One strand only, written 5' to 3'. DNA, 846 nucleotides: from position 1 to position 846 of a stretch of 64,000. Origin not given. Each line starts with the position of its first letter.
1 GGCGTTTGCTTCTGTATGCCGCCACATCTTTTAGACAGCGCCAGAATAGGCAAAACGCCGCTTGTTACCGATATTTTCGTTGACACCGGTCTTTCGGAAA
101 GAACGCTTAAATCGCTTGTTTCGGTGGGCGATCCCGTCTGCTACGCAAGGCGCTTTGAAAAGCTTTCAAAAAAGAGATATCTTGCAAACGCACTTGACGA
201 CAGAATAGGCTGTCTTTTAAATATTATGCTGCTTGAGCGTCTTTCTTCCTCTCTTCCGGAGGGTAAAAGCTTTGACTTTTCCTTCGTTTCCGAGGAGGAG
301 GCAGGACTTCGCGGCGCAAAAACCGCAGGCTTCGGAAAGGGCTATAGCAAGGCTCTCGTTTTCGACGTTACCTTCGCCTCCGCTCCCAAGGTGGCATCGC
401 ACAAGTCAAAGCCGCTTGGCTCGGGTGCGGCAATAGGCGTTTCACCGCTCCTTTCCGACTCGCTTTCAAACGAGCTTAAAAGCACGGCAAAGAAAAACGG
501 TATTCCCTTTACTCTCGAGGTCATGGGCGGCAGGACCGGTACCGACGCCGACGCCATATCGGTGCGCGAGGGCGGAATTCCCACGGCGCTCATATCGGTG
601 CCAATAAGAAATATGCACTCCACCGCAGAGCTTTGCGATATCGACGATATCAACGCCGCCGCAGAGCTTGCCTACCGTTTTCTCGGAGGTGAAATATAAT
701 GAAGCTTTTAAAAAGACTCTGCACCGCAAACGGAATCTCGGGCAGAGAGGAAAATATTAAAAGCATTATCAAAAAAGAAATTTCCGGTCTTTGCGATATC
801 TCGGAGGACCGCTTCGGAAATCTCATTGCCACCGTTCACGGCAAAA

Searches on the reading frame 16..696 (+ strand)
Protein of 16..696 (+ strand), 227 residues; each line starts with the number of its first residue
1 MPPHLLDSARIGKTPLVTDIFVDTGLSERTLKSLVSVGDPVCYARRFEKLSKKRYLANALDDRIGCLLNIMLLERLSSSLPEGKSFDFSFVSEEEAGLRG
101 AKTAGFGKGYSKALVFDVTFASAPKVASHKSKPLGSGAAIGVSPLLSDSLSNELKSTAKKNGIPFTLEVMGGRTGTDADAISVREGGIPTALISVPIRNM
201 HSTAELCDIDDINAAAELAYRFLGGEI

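Call 57: search_protein_families(library=padloc, alignment_id=A1, max_evalue=0.001)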
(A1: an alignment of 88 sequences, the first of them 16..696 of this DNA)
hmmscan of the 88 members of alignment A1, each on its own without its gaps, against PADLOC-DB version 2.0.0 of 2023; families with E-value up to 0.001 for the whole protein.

A. member 1, window:16-696:+ (227 aa): 0 families

B. families by the number of members that match (of 88 scanned): 1 family
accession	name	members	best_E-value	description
PDLC04690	PDC-M51B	1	3e-07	-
